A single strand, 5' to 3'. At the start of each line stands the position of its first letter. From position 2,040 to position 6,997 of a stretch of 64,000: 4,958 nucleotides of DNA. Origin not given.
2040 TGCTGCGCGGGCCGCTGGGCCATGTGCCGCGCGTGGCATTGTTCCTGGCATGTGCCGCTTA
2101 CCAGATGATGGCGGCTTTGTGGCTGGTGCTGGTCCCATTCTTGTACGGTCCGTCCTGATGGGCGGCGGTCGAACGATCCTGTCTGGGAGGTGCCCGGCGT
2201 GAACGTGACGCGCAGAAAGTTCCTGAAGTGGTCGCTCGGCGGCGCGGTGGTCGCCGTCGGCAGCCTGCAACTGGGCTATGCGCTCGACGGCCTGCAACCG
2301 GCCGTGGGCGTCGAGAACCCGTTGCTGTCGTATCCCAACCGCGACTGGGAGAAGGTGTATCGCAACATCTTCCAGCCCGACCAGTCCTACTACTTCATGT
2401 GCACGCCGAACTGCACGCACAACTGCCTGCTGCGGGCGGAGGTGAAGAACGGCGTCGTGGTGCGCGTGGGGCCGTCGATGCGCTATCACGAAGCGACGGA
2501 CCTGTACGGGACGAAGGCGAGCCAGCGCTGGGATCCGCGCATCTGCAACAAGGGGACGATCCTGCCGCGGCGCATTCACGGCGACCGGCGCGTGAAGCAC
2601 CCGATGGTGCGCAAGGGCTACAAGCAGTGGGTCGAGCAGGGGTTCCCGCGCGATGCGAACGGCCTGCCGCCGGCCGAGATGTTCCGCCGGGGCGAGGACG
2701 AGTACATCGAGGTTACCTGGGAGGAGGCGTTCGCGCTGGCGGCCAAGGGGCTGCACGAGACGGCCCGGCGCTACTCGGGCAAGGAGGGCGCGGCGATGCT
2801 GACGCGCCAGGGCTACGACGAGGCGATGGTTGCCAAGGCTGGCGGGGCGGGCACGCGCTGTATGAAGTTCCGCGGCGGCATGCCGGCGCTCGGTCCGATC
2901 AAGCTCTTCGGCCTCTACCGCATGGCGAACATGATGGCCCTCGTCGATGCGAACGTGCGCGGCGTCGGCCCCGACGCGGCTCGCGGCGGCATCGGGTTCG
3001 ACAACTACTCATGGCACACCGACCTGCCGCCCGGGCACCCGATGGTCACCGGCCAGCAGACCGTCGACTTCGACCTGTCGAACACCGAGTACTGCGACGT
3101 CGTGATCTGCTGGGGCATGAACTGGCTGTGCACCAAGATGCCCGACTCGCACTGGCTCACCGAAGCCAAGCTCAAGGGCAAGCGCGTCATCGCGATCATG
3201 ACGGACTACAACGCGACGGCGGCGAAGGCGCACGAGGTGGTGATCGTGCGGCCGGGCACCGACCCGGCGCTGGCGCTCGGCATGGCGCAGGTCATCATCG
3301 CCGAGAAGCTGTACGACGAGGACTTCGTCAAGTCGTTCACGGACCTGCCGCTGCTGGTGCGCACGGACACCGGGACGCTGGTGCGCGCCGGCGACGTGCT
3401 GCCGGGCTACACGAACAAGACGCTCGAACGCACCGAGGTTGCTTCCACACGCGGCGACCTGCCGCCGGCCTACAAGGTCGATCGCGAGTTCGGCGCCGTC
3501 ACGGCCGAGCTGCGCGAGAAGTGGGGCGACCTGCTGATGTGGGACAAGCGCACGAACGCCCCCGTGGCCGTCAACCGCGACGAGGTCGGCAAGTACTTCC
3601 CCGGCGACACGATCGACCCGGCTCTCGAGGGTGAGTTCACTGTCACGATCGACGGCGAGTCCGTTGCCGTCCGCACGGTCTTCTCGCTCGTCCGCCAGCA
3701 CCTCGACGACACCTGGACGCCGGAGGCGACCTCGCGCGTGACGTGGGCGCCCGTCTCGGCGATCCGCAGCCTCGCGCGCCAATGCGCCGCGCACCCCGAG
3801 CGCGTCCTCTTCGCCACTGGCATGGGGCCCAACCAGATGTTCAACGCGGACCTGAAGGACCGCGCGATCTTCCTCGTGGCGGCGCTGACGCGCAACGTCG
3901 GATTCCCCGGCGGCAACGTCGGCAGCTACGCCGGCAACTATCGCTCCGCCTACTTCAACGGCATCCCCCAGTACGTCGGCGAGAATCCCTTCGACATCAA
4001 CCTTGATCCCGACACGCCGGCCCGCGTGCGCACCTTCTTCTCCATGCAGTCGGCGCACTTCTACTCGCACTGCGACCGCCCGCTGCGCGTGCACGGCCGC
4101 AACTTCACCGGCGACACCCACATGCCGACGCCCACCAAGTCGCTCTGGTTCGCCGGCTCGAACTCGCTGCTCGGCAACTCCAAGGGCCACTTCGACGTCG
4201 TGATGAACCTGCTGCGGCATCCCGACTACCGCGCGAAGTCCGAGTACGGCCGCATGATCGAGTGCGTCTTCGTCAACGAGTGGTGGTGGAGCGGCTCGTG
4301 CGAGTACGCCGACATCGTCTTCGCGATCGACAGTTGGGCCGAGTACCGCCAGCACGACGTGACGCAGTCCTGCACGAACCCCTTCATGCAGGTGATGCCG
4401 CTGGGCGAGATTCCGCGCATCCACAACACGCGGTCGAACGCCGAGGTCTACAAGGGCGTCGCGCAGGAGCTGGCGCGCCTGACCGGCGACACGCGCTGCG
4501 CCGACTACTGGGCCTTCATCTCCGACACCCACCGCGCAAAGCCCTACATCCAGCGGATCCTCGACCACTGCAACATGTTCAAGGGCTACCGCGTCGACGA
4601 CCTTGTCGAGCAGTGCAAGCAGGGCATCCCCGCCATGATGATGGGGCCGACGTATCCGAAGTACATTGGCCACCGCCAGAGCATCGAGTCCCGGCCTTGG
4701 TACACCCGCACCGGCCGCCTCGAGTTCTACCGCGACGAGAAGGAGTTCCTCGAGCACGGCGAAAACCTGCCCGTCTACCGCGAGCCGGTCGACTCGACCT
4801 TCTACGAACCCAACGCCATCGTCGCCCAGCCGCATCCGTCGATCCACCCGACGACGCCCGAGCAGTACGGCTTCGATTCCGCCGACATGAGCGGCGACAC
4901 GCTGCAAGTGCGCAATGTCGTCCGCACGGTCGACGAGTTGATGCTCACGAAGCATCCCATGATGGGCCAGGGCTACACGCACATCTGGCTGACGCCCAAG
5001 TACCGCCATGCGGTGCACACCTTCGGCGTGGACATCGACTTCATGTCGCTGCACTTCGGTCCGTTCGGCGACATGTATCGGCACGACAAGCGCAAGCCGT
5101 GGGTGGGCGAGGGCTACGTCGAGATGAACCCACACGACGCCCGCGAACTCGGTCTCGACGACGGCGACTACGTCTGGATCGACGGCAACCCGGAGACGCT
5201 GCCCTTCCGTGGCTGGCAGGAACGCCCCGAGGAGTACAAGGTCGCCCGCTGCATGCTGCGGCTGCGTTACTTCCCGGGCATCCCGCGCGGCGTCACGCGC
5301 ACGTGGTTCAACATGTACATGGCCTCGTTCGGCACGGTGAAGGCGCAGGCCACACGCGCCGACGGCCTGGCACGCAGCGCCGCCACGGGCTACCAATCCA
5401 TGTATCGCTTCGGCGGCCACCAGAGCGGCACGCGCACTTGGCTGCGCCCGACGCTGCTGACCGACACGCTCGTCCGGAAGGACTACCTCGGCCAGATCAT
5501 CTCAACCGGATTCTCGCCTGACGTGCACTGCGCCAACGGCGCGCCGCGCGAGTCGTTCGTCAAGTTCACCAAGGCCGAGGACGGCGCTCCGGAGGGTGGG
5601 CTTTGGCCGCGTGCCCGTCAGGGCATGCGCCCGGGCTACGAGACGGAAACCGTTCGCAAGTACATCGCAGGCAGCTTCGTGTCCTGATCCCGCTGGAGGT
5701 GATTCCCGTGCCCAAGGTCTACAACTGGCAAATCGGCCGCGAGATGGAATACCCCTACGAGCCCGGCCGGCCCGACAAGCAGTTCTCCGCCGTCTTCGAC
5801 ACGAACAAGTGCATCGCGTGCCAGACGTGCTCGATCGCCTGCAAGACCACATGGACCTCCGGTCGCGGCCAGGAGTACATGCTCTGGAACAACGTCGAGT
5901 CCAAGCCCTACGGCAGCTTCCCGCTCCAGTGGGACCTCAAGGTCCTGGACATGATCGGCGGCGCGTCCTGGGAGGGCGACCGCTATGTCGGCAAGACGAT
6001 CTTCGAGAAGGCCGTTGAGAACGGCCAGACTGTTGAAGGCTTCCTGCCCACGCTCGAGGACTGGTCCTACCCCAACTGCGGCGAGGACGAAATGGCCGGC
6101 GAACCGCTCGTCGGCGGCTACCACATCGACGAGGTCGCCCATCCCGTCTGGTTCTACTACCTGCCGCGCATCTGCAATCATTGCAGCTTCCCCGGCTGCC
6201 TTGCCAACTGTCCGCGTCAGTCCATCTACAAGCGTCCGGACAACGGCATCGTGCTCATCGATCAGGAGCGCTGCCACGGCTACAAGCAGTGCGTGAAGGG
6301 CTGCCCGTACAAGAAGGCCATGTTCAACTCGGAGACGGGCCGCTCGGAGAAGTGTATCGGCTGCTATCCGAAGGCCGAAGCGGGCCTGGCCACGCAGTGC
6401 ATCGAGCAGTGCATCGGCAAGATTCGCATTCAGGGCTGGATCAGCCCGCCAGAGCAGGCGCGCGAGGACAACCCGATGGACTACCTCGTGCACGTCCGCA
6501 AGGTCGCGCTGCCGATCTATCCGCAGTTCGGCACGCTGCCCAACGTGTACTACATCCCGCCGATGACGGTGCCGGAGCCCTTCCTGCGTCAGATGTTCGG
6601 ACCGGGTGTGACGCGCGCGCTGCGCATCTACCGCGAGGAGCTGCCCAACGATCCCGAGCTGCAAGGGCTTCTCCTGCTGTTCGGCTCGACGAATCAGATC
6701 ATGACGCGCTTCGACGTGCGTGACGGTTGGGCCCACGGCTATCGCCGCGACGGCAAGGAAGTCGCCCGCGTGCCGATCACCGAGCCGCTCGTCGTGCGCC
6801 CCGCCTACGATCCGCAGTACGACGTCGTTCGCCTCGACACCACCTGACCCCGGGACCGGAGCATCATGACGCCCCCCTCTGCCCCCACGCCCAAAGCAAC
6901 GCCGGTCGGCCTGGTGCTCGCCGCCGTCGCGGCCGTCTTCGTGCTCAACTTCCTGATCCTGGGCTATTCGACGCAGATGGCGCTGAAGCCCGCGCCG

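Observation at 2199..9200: Tat-exported NarG/NxrA-like type II DMSO-reductase operon of unknown substrate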

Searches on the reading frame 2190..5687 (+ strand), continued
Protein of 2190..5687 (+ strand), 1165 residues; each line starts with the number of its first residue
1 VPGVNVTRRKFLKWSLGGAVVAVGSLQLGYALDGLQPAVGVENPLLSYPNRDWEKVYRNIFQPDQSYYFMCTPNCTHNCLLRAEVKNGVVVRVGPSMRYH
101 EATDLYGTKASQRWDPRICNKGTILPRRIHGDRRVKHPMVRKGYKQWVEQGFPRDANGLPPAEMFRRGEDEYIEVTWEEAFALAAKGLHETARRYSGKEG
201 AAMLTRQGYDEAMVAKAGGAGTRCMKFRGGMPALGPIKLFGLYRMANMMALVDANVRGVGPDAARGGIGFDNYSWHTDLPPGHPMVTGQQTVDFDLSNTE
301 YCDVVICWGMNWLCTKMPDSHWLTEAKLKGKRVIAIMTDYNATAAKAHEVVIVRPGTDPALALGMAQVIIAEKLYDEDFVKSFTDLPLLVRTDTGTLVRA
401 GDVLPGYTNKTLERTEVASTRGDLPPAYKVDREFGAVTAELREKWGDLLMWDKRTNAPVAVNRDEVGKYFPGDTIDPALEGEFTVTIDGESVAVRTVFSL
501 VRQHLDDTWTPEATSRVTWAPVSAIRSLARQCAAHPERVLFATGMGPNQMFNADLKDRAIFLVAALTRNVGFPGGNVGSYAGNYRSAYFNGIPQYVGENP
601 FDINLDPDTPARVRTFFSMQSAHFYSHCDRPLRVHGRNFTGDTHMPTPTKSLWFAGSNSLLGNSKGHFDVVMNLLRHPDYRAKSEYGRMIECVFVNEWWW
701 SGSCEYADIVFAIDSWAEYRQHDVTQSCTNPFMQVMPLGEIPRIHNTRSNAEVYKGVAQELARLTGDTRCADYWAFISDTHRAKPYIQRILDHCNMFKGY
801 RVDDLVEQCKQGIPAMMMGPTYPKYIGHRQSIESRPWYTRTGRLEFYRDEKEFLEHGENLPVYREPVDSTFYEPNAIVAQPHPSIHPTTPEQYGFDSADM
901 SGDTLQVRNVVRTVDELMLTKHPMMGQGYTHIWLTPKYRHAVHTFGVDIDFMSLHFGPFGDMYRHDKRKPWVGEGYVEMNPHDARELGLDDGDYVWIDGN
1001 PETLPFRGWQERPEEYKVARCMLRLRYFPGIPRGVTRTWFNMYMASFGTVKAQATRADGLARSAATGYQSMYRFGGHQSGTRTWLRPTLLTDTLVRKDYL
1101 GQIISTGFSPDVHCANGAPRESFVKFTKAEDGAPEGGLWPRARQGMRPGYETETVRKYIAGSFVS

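Call 69: find_encoding_contigs(protein=P0001, flank=10000, max_places=3)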
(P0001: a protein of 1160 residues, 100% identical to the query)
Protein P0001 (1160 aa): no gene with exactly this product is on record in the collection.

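Call 77: list_cluster_members(proteins=[P0002, P0003, P0004, P0005, P0006, P0007, P0009, P0010, P0014, P0018])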
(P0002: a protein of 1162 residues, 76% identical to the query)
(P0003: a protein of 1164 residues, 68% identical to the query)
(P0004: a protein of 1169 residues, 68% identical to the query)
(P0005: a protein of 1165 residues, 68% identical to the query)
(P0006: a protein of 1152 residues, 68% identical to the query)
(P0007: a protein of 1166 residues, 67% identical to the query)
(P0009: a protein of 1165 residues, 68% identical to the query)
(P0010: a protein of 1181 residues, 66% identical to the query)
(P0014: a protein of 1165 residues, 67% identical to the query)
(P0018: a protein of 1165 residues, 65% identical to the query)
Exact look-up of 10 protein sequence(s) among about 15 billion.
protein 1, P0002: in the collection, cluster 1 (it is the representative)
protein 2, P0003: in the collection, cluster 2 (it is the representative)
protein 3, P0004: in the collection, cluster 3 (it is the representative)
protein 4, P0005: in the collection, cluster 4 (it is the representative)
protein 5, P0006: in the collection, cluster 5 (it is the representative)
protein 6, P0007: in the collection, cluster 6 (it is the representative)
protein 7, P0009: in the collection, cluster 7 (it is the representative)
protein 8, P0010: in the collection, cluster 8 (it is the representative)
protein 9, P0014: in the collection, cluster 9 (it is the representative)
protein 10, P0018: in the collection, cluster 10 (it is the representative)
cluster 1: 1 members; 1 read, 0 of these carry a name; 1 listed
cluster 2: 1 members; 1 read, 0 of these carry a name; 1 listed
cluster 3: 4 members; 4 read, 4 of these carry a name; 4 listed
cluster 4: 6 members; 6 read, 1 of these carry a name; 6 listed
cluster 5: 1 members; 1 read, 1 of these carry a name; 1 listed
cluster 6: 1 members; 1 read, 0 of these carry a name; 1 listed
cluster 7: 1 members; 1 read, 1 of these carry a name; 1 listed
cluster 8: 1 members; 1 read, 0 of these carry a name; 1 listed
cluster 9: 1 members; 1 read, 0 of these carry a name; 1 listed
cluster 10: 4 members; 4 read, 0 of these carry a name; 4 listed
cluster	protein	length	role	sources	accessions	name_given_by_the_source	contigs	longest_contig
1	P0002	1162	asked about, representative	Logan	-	-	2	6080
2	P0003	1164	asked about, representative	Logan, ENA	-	-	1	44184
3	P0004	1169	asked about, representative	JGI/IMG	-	nitrate reductase alpha subunit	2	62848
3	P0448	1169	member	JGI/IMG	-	nitrate reductase alpha subunit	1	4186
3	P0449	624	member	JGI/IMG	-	nitrate reductase alpha subunit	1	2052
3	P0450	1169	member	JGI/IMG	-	nitrate reductase alpha subunit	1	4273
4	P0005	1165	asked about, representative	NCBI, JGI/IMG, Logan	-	nitrate reductase alpha subunit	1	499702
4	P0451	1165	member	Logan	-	-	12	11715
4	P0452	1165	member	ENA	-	-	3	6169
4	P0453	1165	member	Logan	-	-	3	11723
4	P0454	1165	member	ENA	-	-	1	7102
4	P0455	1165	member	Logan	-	-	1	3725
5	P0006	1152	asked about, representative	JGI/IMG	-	nitrate reductase alpha subunit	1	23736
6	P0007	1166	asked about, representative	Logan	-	-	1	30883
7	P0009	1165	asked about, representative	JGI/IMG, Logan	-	nitrate reductase alpha subunit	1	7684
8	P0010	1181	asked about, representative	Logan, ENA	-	-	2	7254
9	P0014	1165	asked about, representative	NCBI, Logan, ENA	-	-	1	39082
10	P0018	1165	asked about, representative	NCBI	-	-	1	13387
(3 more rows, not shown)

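Call 78: find_encoding_contigs(protein=P0005, flank=10000, max_places=1)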
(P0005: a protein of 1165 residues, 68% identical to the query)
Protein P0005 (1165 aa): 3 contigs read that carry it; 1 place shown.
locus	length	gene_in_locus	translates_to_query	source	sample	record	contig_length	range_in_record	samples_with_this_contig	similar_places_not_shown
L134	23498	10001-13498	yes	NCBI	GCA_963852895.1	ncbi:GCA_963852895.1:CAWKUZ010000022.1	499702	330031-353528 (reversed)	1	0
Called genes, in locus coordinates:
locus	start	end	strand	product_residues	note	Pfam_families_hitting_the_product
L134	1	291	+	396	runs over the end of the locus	PF01734:Patatin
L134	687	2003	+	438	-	-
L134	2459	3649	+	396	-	PF25919:BSH_CusB (faint), PF00364:Biotin_lipoyl (faint), PF25973:BSH_CzcB (faint), PF25989:YknX_C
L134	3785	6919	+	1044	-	PF00873:ACR_tran, PF03176:MMPL (weak)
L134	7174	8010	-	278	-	PF07664:FeoB_C, PF07670:Gate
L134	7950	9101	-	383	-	PF01926:MMR_HSR1, PF02421:FeoB_N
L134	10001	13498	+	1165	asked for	PF00384:Molybdopterin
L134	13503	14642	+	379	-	PF12797:Fer4_2 (faint), PF13237:Fer4_10 (weak), PF13247:Fer4_11, PF12838:Fer4_7 (weak)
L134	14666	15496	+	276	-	PF09459:EB_dh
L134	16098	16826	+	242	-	PF02613:Nitrate_red_del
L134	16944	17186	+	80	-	-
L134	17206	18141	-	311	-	PF12055:DUF3536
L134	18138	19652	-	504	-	PF03065:Glyco_hydro_57, PF12055:DUF3536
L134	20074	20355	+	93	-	-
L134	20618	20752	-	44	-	PF02254:TrkA_N (weak)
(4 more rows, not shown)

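Call 79: find_encoding_contigs(protein=P0003, flank=10000, max_places=1)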
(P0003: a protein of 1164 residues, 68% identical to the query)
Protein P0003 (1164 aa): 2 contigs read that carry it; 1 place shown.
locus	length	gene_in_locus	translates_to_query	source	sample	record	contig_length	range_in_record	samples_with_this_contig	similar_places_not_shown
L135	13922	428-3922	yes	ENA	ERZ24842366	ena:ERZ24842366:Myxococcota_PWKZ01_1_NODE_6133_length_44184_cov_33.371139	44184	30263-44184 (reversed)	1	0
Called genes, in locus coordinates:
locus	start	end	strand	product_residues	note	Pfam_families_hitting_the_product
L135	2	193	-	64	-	?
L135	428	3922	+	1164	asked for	PF00384:Molybdopterin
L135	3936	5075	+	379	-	PF13187:Fer4_9 (faint), PF12838:Fer4_7 (faint), PF13237:Fer4_10 (faint), PF13247:Fer4_11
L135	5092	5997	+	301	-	PF09459:EB_dh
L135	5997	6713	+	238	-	PF02613:Nitrate_red_del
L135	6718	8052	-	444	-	-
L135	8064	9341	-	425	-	PF13699:eCIS_core (weak)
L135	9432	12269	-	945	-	-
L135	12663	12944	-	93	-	-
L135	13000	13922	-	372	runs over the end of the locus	-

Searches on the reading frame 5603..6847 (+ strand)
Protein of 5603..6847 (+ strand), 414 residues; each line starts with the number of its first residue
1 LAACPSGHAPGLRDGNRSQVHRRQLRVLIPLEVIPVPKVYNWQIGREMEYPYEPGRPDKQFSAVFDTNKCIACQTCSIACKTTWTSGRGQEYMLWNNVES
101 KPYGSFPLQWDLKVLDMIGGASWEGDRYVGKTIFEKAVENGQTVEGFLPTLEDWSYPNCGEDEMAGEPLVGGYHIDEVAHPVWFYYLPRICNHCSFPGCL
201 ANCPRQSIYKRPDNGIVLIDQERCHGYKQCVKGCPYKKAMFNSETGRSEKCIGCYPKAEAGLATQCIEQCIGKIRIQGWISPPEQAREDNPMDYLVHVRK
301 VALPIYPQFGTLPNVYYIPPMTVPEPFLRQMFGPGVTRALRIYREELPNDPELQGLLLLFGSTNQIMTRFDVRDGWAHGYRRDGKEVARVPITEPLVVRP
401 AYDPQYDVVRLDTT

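Call 5: search_protein_families(library=pfam, proteins=[window:5603-6847:+], max_evalue=0.01)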
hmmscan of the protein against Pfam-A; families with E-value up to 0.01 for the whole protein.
window:5603-6847:+ (414 aa): 8 families
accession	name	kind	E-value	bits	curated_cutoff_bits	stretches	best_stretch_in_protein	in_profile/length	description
PF13247.11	Fer4_11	-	1.1e-28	99.7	26.2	1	184-275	3-95/100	4Fe-4S dicluster domain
PF12838.12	Fer4_7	-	2.1e-09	38.1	27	1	191-237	2-51/52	4Fe-4S dicluster domain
PF13237.11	Fer4_10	-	2.8e-09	37.2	25.5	2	187-235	5-53/53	4Fe-4S dicluster domain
PF14697.11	Fer4_21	-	0.00011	22.7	35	0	63-83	1-21/59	4Fe-4S dicluster domain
PF13187.11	Fer4_9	-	0.00017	22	27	1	191-237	2-50/52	4Fe-4S dicluster domain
PF12837.12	Fer4_6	-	0.0011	19.2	25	0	216-236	1-21/24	4Fe-4S binding domain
PF12797.12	Fer4_2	-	0.0043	17.4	24.5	1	64-81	4-21/22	4Fe-4S binding domain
PF00037.32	Fer4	-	0.0056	16.9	21.1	1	64-81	2-19/24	4Fe-4S binding domain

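Call 6: search_protein_families(library=ncbifam, proteins=[window:5603-6847:+], max_evalue=0.01)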
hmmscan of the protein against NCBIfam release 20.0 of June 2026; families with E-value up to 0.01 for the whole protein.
window:5603-6847:+ (414 aa): 31 families (the best 25 are shown)
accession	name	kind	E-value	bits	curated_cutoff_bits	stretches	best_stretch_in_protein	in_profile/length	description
TIGR03478.1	DMSO_red_II_bet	subfamily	1.5e-76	257.4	480.7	1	58-324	1-259/321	DMSO reductase family type II enzyme, iron-sulfur subunit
NF042979.1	EthbenzDh_ebdB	equivalog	5.2e-61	206.5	740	2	182-323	144-280/354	ethylbenzene dehydrogenase subunit beta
TIGR01660.1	narH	equivalog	4.1e-55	187.1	524.05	3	182-278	174-270/492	nitrate reductase subunit beta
NF011569.0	PRK14993.1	equivalog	1.3e-34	119.7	416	1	182-318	91-222/244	tetrathionate reductase subunit TtrB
TIGR02951.1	DMSO_dmsB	equivalog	5.5e-29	101.3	214.1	2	176-274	49-147/161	DMSO/selenate family reductase complex B subunit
NF041715.1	arsenate_red_ArrB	equivalog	1.2e-25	90.4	450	3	182-245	48-110/233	arsenate respiratory reductase iron-sulfur subunit ArrB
NF045797.1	DsrO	equivalog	8.4e-22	77.7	200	1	186-318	98-234/235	sulfate reduction electron transfer complex DsrMKJOP subunit DsrO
TIGR03149.1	cyt_nit_nrfC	equivalog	1.4e-20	73.6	377.6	2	186-319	89-217/225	cytochrome c nitrite reductase Fe-S protein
TIGR01582.1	FDH-beta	equivalog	5.8e-15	55.1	334.7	1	189-271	91-173/283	formate dehydrogenase subunit beta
NF008134.0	PRK10882.1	equivalog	2.2e-14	53.2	263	1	184-271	106-199/329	hydrogenase 2 operon protein HybA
NF007382.0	PRK09898.1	equivalog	1.4e-12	47.6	213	1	184-261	116-193/208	ferredoxin-like protein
NF045715.1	sulf_resp_HmcB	equivalog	1.6e-11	43.9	420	1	187-271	103-189/307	sulfate respiration complex iron-sulfur protein HmcB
NF038355.1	FDH3_beta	equivalog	5.4e-09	36.3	240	1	191-255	54-122/180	formate dehydrogenase FDH3 subunit beta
NF045766.1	PhenlGlyoxDHPadI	equivalog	1.7e-08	33.7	700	1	190-257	54-121/443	NADH-dependent phenylglyoxylate dehydrogenase subunit beta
NF041782.1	mnquin_red_QrcC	equivalog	3.9e-08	33.2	400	1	185-242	59-119/239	menaquinone reductase iron-sulfur cluster-binding subunit QrcC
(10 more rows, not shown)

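Call 47: search_solved_structures(query=window:5708-6847:+, max_evalue=1e-10, show_alignments=1)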
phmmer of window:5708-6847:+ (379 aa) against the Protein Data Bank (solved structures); distinct sequences matched with E-value up to 1e-10: 9.
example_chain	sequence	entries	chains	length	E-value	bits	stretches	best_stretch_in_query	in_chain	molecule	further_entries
7b04_A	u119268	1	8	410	1.6e-108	366.5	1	2-365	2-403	Nitrite oxidoreductase subunit B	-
2ivf_B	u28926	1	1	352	5.5e-59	203.3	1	22-287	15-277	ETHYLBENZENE DEHYDROGENASE BETA-SUBUNIT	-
4ydd_B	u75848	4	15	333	1.2e-58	202.2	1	22-290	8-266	DMSO reductase family type II enzyme, iron-sulfur subunit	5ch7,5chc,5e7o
1q16_B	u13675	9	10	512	1.2e-53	185.7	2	148-245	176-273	Respiratory nitrate reductase 1 beta chain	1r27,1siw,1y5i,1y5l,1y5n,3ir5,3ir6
3egw_B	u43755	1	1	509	1.1e-52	182.6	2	148-245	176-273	Respiratory nitrate reductase 1 beta chain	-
1y4z_B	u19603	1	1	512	1.1e-52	182.5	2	148-245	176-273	Respiratory nitrate reductase 1 beta chain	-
6cz7_B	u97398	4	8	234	1.7e-16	63.4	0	147-211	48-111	4Fe-4S ferredoxin, iron-sulfur binding domain protein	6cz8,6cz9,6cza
2vpw_B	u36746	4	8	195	1.7e-12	50.2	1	151-284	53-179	NRFC PROTEIN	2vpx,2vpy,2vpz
1kqf_B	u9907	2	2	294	8e-12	48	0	155-236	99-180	FORMATE DEHYDROGENASE, NITRATE-INDUCIBLE, IRON-SULFUR SUBUNIT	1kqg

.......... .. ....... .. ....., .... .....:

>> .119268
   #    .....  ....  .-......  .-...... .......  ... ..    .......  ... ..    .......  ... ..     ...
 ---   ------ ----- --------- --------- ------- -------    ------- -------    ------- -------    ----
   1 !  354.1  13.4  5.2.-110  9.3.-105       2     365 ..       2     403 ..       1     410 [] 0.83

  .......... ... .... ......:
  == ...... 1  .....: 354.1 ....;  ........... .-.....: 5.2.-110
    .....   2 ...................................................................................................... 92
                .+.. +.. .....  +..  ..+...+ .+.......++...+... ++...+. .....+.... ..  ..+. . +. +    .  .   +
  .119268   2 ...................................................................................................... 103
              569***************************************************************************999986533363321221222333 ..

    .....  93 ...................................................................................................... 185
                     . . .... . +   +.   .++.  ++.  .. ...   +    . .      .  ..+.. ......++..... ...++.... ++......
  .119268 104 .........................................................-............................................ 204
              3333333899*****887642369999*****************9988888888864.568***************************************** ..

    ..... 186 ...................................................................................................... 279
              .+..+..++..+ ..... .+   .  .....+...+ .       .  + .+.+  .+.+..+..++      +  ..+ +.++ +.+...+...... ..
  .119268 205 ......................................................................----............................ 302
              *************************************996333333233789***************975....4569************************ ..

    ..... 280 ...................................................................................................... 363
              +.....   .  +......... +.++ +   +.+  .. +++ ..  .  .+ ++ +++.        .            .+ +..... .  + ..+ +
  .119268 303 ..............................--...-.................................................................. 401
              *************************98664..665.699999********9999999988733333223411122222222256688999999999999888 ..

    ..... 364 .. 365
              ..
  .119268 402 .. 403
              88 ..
